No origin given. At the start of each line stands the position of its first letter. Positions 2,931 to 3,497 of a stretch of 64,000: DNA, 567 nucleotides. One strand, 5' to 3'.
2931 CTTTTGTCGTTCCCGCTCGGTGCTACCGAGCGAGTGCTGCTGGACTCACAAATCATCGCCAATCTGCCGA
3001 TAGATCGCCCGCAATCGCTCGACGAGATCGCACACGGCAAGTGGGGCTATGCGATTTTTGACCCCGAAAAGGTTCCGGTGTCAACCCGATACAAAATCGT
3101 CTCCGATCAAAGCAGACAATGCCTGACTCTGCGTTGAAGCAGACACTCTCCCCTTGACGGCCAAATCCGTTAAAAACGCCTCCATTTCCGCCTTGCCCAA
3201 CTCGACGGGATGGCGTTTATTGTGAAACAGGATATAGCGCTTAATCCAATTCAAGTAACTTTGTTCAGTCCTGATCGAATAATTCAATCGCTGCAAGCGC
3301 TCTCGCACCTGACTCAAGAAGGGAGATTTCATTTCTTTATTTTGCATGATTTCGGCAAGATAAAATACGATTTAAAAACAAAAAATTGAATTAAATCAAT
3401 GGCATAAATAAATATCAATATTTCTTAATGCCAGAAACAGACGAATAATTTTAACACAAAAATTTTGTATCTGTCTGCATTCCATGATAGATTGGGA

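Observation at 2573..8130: Degenerate chromosomal integron: broken intI, attI-like region and at least three cassettes with a conserved attC family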

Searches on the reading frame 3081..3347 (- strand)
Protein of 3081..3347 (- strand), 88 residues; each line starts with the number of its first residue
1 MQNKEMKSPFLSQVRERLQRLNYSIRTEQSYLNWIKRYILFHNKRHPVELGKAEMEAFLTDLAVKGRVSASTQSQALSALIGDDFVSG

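Call 5: search_protein_families(library=pfam, proteins=[window:3081-3347:-], max_evalue=0.01)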
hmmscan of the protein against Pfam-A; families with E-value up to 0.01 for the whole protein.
window:3081-3347:- (88 aa): 1 family
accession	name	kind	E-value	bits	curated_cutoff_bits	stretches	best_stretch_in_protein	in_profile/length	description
PF13495.12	Phage_int_SAM_4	-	3.6e-24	85.4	27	1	10-80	1-71/85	Phage integrase, N-terminal SAM-like domain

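Call 7: search_protein_families(library=ncbifam, proteins=[window:3081-3347:-], max_evalue=0.01)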
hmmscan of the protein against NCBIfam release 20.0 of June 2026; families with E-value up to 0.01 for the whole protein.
window:3081-3347:- (88 aa): 3 families
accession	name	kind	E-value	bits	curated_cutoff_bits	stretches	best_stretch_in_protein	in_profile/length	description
TIGR02249.1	integrase_gron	subfamily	1.2e-24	87.2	265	1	10-81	1-72/315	integron integrase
NF011946.0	PRK15417.1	equivalog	2.4e-21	76.2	435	1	10-81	16-87/337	integron integrase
NF040815.2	recomb_XerA_Arch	equivalog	0.0029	17.2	220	1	16-80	5-68/263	site-specific tyrosine recombinase/integron integrase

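Call 8: search_solved_structures(query=window:3081-3347:-, max_evalue=1, show_alignments=2)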
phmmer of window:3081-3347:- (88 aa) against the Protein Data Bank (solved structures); distinct sequences matched with E-value up to 1: 2.
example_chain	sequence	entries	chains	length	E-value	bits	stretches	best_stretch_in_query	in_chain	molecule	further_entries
2a3v_A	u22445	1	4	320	3.1e-18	68.8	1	7-80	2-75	site-specific recombinase IntI4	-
5hxy_A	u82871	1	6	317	0.8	13.5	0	16-79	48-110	Tyrosine recombinase XerA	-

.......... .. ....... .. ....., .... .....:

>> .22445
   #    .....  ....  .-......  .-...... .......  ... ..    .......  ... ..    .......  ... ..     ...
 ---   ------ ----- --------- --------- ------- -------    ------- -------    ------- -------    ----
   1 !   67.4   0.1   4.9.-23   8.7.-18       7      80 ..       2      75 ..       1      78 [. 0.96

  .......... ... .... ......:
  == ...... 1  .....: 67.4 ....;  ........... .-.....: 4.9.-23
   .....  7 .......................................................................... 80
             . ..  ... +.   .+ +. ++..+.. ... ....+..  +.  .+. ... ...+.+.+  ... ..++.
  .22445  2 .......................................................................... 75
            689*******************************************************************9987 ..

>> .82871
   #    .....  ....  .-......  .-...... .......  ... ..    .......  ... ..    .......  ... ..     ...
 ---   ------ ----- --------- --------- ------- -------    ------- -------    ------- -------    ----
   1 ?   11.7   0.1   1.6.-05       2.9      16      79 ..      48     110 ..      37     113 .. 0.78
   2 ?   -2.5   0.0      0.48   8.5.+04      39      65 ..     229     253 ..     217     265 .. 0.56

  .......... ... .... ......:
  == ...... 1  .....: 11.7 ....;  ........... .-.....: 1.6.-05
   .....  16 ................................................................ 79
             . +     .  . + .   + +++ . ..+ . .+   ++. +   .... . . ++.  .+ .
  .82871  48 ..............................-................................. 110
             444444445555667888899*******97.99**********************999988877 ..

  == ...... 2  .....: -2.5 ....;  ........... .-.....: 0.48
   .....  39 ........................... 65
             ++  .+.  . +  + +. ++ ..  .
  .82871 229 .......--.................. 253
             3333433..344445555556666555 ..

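Call 10: find_homologous_proteins(query=window:3108-3347:-, max_evalue=0.00001)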
Query seq(80 aa) (80 aa): 247 proteins with E <= 0.00001 among 257 candidates; the best 120 are listed.
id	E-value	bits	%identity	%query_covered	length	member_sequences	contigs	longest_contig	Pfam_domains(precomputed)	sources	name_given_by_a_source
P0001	3.9e-44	165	100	100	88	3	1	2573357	PF13495.13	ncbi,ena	-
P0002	1.1e-40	154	93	100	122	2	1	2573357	PF13495.13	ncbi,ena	-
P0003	5.4e-30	120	76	100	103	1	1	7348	PF13495.13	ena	-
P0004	4.5e-29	117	81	84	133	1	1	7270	PF13495.13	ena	-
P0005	1.3e-27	112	80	81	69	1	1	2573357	PF13495.13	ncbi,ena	-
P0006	5.8e-25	104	68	100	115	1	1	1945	PF13495.13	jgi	-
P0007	1.7e-24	103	64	100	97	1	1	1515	PF13495.13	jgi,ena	jgi:site-specific recombinase XerD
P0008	4.5e-24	101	70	89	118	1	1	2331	PF13495.13,PF02899.24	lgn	-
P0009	8.9e-24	100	69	89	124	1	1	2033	PF13495.13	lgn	-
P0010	1.0e-23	100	63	100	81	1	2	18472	PF13495.13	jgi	jgi:site-specific recombinase XerD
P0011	1.0e-23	100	64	100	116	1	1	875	PF13495.13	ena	-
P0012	1.5e-23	100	69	89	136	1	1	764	PF13495.13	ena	-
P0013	1.8e-23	99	63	100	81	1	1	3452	PF13495.13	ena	-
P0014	1.9e-23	99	67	88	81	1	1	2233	PF13495.13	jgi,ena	-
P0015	1.9e-23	99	65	94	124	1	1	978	PF13495.13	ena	-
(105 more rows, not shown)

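Call 16: find_encoding_contigs(protein=P0002, flank=10000, max_places=3)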
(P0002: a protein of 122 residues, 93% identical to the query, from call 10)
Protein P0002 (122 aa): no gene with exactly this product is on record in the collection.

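Call 17: find_encoding_contigs(protein=P0005, flank=10000, max_places=3)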
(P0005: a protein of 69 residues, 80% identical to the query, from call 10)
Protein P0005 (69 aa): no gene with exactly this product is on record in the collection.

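Call 18: list_cluster_members(proteins=[P0001, P0002, P0005])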
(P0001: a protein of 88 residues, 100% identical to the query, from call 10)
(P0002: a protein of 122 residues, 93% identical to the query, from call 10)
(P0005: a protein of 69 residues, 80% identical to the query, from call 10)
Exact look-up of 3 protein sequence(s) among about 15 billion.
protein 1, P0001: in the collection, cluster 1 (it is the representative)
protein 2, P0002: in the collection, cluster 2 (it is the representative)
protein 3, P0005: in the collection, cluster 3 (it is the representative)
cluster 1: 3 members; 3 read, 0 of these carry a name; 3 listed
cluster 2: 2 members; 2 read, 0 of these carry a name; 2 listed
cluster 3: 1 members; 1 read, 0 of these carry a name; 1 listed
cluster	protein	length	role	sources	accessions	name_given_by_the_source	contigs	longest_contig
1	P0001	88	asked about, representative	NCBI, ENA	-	-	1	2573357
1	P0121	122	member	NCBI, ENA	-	-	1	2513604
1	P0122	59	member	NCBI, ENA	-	-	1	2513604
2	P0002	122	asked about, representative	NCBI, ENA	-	-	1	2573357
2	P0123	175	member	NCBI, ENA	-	-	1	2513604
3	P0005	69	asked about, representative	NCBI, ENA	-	-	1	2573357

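Call 41: search_dna_similar(query=window:3108-3347:-, collection=plasmids, mode=protein, max_evalue=1e-8, max_rows=40, rows=spread)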
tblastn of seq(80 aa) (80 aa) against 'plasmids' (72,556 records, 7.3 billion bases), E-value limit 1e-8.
The search stops at 5000 records and this limit was reached: more records match than are counted here, and every count below describes the 5000 best-scoring records only.
Records with a match: at least 5000; places in all: 6226; records where one place covers at least 80% of the query: 1.
Best place of each record, by identity: <60% 5000.
By first word of the organism name: Klebsiella 1722; Escherichia 1585; Salmonella 524; Enterobacter 311; Pseudomonas 153; Citrobacter 128; Shigella 91; Providencia 71; Acinetobacter 71; Aeromonas 55; and 46 more.
By predicted mobility (MOB-suite, as given by PLSDB): conjugative 3501; non-mobilizable 788; mobilizable 711.
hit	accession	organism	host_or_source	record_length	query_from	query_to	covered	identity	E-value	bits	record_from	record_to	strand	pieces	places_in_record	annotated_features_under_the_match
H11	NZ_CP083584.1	Kovacikia minuta CCNUW1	cell culture,fresh water lake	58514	6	68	79%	59.1%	1e-18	85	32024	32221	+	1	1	integron integrase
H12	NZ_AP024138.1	Aeromonas caviae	-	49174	11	63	66%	56.6%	7e-14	71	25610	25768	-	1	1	intI1: class 1 integron integrase IntI1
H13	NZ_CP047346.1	Proteus vulgaris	a nose swab sample of swine origin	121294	11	63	66%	56.6%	7e-14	71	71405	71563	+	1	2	intI1: class 1 integron integrase IntI1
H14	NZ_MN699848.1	Citrobacter pasteurii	-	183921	11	63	66%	56.6%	7e-14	71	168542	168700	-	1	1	intI1: class 1 integron integrase IntI1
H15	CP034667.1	Proteus vulgaris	chicken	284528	11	63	66%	56.6%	7e-14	71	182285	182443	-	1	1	class 1 integron integrase IntI1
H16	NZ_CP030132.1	Klebsiella pneumoniae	Homo sapiens,urine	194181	11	63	66%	56.6%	8e-14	71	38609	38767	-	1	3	none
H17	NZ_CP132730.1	Escherichia coli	-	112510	11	68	73%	51.7%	1e-12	68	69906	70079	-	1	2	none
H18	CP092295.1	Salmonella enterica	-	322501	1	63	79%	47.0%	1e-13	71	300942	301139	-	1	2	none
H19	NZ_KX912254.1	Klebsiella oxytoca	Homo sapiens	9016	11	63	66%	54.7%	2e-13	70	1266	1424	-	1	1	intI1: class 1 integron integrase IntI1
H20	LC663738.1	uncultured bacterium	-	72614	11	63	66%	54.7%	3e-13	69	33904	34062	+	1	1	putative transposase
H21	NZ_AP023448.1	Enterobacter roggenkampii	Homo sapiens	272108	11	63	66%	54.7%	3e-13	69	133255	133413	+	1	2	none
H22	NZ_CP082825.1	Escherichia coli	Homo sapiens,urine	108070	11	63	66%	54.7%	3e-13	69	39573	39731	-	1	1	intI1: class 1 integron integrase IntI1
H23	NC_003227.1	Corynebacterium glutamicum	-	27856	11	63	66%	54.7%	3e-13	69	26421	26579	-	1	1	none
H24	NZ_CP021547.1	Klebsiella pneumoniae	-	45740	11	63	66%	54.7%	3e-13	69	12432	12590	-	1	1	intI1: class 1 integron integrase IntI1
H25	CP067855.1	Klebsiella pneumoniae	Homo sapiens,wound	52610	11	63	66%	54.7%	3e-13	69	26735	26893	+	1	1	intI1: class 1 integron integrase IntI1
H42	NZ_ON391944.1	Shewanella sp.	-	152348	11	63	66%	54.7%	3e-13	69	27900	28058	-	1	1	intI1: class 1 integron integrase IntI1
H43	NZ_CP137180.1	Citrobacter freundii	Homo sapiens,urine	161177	11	63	66%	54.7%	3e-13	69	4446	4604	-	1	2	intI1: class 1 integron integrase IntI1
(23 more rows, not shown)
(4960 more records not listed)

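Call 42: get_annotated_region(hit=H12, flank=6000)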
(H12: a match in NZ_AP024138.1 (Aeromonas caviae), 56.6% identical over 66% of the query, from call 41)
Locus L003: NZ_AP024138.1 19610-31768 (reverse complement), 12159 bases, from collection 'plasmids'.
description: Aeromonas caviae strain KAM329 plasmid pKAM329_2, complete sequence
organism: Aeromonas caviae (NCBI taxid 648)
taxonomy: Bacteria; Pseudomonadota; Gammaproteobacteria; Aeromonadales; Aeromonadaceae; Aeromonas; Aeromonas caviae
host: -; source: -; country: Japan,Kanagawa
typing (MOB-suite, as given by PLSDB): non-mobilizable
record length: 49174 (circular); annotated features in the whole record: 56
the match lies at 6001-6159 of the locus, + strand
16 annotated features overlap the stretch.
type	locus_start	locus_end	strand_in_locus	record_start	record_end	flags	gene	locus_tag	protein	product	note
CDS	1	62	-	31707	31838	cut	-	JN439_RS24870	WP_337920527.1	NTP-binding protein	-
CDS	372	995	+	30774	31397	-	-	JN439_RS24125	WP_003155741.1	recombinase family protein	GO:0006310 - DNA recombination [Evidence IEA]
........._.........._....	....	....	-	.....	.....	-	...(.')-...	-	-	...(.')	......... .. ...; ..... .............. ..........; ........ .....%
predicted_resistance_gene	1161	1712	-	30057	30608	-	aac(6')-Ib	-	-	AAC(6')-Ib family aminoglycoside 6'-N-acetyltransferase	predicted by amrfinderplus; class AMINOGLYCOSIDE; identity 100.0%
CDS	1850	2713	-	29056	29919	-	-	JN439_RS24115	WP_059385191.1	carbapenem-hydrolyzing class A beta-lactamase GES-24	-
predicted_resistance_gene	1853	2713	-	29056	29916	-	blaGES-24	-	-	carbapenem-hydrolyzing class A beta-lactamase GES-24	predicted by amrfinderplus; class BETA-LACTAM; identity 100.0%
CDS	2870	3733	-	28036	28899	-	-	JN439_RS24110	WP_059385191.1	carbapenem-hydrolyzing class A beta-lactamase GES-24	-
predicted_resistance_gene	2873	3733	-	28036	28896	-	blaGES-24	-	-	carbapenem-hydrolyzing class A beta-lactamase GES-24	predicted by amrfinderplus; class BETA-LACTAM; identity 100.0%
CDS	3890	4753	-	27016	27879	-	-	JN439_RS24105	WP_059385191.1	carbapenem-hydrolyzing class A beta-lactamase GES-24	-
predicted_resistance_gene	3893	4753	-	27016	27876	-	blaGES-24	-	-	carbapenem-hydrolyzing class A beta-lactamase GES-24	predicted by amrfinderplus; class BETA-LACTAM; identity 100.0%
CDS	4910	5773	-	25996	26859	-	-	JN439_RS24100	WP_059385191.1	carbapenem-hydrolyzing class A beta-lactamase GES-24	-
predicted_resistance_gene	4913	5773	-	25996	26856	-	blaGES-24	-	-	carbapenem-hydrolyzing class A beta-lactamase GES-24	predicted by amrfinderplus; class BETA-LACTAM; identity 100.0%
CDS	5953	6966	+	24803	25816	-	intI1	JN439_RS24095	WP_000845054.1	class 1 integron integrase IntI1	-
CDS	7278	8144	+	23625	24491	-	-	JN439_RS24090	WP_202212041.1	3'-5' exonuclease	-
CDS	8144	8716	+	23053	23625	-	-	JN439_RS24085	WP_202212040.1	recombinase family protein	GO:0006310 - DNA recombination [Evidence IEA]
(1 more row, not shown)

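Call 43: get_annotated_region(hit=H13, flank=6000)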
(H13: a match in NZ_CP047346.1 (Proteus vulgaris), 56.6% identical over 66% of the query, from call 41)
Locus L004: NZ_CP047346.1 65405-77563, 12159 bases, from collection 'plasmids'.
description: Proteus vulgaris strain ZN3 plasmid pZN3-cfr-121kb, complete sequence
organism: Proteus vulgaris (NCBI taxid 585)
taxonomy: Bacteria; Pseudomonadota; Gammaproteobacteria; Enterobacterales; Morganellaceae; Proteus; Proteus vulgaris
host: -; source: a nose swab sample of swine origin; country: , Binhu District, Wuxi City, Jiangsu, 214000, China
typing (MOB-suite, as given by PLSDB): non-mobilizable; replicon rep_cluster_1506
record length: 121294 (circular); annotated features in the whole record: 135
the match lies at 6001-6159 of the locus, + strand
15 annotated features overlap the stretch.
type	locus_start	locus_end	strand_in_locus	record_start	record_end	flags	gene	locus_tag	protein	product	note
CDS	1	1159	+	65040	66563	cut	istA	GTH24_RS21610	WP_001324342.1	IS21-like element IS1326 family transposase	GO:0006313 - DNA transposition [Evidence IEA]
CDS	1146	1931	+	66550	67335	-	istB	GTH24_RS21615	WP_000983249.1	IS21-like element IS1326 family helper ATPase IstB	-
CDS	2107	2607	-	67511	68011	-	-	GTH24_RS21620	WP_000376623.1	GNAT family N-acetyltransferase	-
predicted_resistance_gene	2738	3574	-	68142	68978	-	sul1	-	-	sulfonamide-resistant dihydropteroate synthase Sul1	predicted by amrfinderplus; class SULFONAMIDE; identity 100.0%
CDS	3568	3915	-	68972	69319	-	-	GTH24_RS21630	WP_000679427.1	quaternary ammonium compound efflux SMR transporter QacE delta 1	-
predicted_resistance_gene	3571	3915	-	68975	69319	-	qacEdelta1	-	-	quaternary ammonium compound efflux SMR transporter QacE delta 1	predicted by amrfinderplus; class QUATERNARY AMMONIUM; identity 100.0%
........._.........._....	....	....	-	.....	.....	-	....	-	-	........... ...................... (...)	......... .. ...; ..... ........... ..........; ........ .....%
predicted_resistance_gene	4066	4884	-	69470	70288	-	lnu(F)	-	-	lincosamide nucleotidyltransferase Lnu(F)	predicted by amrfinderplus; class LINCOSAMIDE; identity 100.0%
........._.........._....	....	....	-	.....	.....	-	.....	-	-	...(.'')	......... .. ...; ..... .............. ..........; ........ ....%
predicted_resistance_gene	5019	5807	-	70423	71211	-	aadA2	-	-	ANT(3'')-Ia family aminoglycoside nucleotidyltransferase AadA2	predicted by amrfinderplus; class AMINOGLYCOSIDE; identity 100.0%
CDS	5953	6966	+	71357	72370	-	intI1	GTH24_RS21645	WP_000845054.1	class 1 integron integrase IntI1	-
CDS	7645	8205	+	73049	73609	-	-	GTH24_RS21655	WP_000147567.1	recombinase family protein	GO:0006310 - DNA recombination [Evidence IEA]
CDS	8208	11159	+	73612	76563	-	-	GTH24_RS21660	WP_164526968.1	Tn3-like element TnAs3 family transposase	GO:0006313 - DNA transposition [Evidence IEA]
CDS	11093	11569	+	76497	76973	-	-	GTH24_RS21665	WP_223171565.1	hypothetical protein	-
CDS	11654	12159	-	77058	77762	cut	-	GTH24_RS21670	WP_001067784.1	IS6-like element IS1006 family transposase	GO:0006313 - DNA transposition [Evidence IEA]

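Call 44: get_annotated_region(hit=H14, flank=6000)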
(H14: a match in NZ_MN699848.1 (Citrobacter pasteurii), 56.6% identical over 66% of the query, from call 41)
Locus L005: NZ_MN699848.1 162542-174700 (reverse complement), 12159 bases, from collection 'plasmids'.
description: Citrobacter pasteurii strain 175G8 plasmid pCfr-OXA-198, complete sequence
organism: Citrobacter pasteurii (NCBI taxid 1563222)
taxonomy: Bacteria; Pseudomonadota; Gammaproteobacteria; Enterobacterales; Enterobacteriaceae; Citrobacter; Citrobacter pasteurii
host: -; source: -; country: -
typing (MOB-suite, as given by PLSDB): non-mobilizable; replicon IncFIA; mating-pair formation MPF_F
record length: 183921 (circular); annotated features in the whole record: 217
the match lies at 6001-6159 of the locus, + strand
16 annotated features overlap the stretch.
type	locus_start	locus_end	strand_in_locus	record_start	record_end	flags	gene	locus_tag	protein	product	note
predicted_resistance_gene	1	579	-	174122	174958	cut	sul1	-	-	sulfonamide-resistant dihydropteroate synthase Sul1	predicted by amrfinderplus; class SULFONAMIDE; identity 100.0%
CDS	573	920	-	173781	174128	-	-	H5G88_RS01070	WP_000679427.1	quaternary ammonium compound efflux SMR transporter QacE delta 1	-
predicted_resistance_gene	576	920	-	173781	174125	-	qacEdelta1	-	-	quaternary ammonium compound efflux SMR transporter QacE delta 1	predicted by amrfinderplus; class QUATERNARY AMMONIUM; identity 100.0%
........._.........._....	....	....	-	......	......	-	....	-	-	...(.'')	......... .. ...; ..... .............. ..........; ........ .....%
predicted_resistance_gene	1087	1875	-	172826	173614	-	aadA1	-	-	ANT(3'')-Ia family aminoglycoside nucleotidyltransferase AadA1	predicted by amrfinderplus; class AMINOGLYCOSIDE; identity 100.0%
CDS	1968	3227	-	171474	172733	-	-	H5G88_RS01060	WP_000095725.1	chloramphenicol efflux MFS transporter CmlA1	-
predicted_resistance_gene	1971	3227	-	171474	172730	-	cmlA1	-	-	chloramphenicol efflux MFS transporter CmlA1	predicted by amrfinderplus; class PHENICOL; identity 100.0%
CDS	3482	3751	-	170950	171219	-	-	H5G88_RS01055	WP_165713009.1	hypothetical protein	-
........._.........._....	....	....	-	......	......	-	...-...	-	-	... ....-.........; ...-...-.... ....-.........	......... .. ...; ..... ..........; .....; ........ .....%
CDS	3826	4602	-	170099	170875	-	-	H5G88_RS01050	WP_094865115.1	carbapenem-hydrolyzing class D beta-lactamase OXA-198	-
predicted_resistance_gene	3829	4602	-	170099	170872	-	blaOXA-198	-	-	carbapenem-hydrolyzing class D beta-lactamase OXA-198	predicted by amrfinderplus; class BETA-LACTAM; identity 100.0%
CDS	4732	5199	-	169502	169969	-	-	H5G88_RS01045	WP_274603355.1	AAC(3)-I family aminoglycoside N-acetyltransferase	-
predicted_resistance_gene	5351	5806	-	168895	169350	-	aac(6')-Il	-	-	aminoglycoside N-acetyltransferase AAC(6')-Il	predicted by amrfinderplus; class AMINOGLYCOSIDE; identity 100.0%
CDS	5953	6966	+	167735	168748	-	intI1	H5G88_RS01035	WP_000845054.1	class 1 integron integrase IntI1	-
CDS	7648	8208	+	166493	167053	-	-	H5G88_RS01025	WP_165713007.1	recombinase family protein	GO:0006310 - DNA recombination [Evidence IEA]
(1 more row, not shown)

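Call 45: get_annotated_region(hit=H42, flank=6000)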
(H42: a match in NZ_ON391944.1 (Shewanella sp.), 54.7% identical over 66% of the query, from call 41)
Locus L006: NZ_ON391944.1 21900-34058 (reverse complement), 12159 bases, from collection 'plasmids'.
description: Shewanella sp. strain JNE4-2 plasmid pJNE4-2-NDM, complete sequence
organism: Shewanella sp. (NCBI taxid 50422)
taxonomy: Bacteria; Pseudomonadota; Gammaproteobacteria; Alteromonadales; Shewanellaceae; Shewanella; Shewanella sp.
host: -; source: -; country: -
typing (MOB-suite, as given by PLSDB): conjugative; replicon IncC; relaxase MOBH,MOBH; mating-pair formation MPF_F
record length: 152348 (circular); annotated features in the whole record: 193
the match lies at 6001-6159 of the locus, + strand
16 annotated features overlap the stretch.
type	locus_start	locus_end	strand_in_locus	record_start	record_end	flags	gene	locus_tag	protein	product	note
CDS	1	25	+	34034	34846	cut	-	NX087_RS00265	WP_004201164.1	subclass B1 metallo-beta-lactamase NDM-1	-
predicted_resistance_gene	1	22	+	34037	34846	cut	blaNDM-1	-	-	subclass B1 metallo-beta-lactamase NDM-1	predicted by amrfinderplus; class BETA-LACTAM; identity 100.0%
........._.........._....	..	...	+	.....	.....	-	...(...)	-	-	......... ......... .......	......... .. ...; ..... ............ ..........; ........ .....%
predicted_resistance_gene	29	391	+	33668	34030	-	ble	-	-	bleomycin binding protein Ble-MBL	predicted by amrfinderplus; class BLEOMYCIN; identity 100.0%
CDS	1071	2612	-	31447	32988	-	-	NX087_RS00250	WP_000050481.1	IS91-like element ISCR1 family transposase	GO:0006313 - DNA transposition [Evidence IEA]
CDS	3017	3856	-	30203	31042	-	sul1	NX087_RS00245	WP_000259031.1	sulfonamide-resistant dihydropteroate synthase Sul1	-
predicted_resistance_gene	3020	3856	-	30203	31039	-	sul1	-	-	sulfonamide-resistant dihydropteroate synthase Sul1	predicted by amrfinderplus; class SULFONAMIDE; identity 100.0%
CDS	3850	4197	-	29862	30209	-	-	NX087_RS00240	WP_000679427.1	quaternary ammonium compound efflux SMR transporter QacE delta 1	-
predicted_resistance_gene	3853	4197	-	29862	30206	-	qacEdelta1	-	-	quaternary ammonium compound efflux SMR transporter QacE delta 1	predicted by amrfinderplus; class QUATERNARY AMMONIUM; identity 100.0%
CDS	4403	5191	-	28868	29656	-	-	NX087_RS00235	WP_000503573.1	ANT(3'')-Ia family aminoglycoside nucleotidyltransferase AadA5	-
predicted_resistance_gene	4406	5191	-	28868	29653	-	aadA5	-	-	ANT(3'')-Ia family aminoglycoside nucleotidyltransferase AadA5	predicted by amrfinderplus; class AMINOGLYCOSIDE; identity 100.0%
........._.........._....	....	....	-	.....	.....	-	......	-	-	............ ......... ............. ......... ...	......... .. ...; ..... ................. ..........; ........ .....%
predicted_resistance_gene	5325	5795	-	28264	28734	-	dfrA17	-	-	trimethoprim-resistant dihydrofolate reductase DfrA17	predicted by amrfinderplus; class TRIMETHOPRIM; identity 100.0%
CDS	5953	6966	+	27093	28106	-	intI1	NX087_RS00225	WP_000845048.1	class 1 integron integrase IntI1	-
CDS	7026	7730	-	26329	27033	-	-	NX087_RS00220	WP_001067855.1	IS6-like element IS26 family transposase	GO:0006313 - DNA transposition [Evidence IEA]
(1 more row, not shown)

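Call 46: get_annotated_region(hit=H15, flank=6000)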
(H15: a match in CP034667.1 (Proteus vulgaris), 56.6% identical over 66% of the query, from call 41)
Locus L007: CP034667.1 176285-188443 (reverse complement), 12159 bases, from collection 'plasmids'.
description: Proteus vulgaris strain PvSC3 plasmid pPvSC3, complete sequence
organism: Proteus vulgaris (NCBI taxid 585)
taxonomy: Bacteria; Pseudomonadota; Gammaproteobacteria; Enterobacterales; Morganellaceae; Proteus; Proteus vulgaris
host: -; source: chicken; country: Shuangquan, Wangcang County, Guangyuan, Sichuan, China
typing (MOB-suite, as given by PLSDB): conjugative; replicon rep_cluster_282; relaxase MOBH,MOBV; mating-pair formation MPF_T
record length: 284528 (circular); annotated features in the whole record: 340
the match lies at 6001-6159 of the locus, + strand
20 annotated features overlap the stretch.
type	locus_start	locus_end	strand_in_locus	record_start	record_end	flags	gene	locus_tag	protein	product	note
CDS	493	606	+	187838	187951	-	-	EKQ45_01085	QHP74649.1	NTP-binding protein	-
CDS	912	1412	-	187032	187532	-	-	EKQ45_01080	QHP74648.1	GNAT family N-acetyltransferase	-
CDS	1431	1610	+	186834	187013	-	-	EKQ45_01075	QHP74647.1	hypothetical protein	-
predicted_resistance_gene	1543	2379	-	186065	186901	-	sul1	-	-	sulfonamide-resistant dihydropteroate synthase Sul1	predicted by amrfinderplus; class SULFONAMIDE; identity 99.64%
CDS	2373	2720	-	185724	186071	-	-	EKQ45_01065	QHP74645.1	quaternary ammonium compound efflux SMR transporter QacE delta 1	-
predicted_resistance_gene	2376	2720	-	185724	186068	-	qacEdelta1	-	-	quaternary ammonium compound efflux SMR transporter QacE delta 1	predicted by amrfinderplus; class QUATERNARY AMMONIUM; identity 100.0%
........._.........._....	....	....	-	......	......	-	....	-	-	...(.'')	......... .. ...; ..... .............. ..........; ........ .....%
predicted_resistance_gene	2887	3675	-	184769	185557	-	aadA1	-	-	ANT(3'')-Ia family aminoglycoside nucleotidyltransferase AadA1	predicted by amrfinderplus; class AMINOGLYCOSIDE; identity 100.0%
CDS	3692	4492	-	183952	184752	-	-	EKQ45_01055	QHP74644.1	oxacillin-hydrolyzing class D beta-lactamase OXA-10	-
predicted_resistance_gene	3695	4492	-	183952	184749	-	blaOXA-10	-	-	oxacillin-hydrolyzing class D beta-lactamase OXA-10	predicted by amrfinderplus; class BETA-LACTAM; identity 100.0%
CDS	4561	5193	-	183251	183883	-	-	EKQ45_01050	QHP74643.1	type B-3 chloramphenicol O-acetyltransferase CatB8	-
predicted_resistance_gene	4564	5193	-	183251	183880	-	catB8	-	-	type B-3 chloramphenicol O-acetyltransferase CatB8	predicted by amrfinderplus; class PHENICOL; identity 100.0%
CDS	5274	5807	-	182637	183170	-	aadB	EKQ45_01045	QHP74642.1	aminoglycoside nucleotidyltransferase ANT(2'')-Ia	-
predicted_resistance_gene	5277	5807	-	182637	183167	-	ant(2'')-Ia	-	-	aminoglycoside nucleotidyltransferase ANT(2'')-Ia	predicted by amrfinderplus; class AMINOGLYCOSIDE; identity 100.0%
CDS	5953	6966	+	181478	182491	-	-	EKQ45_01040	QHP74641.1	class 1 integron integrase IntI1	-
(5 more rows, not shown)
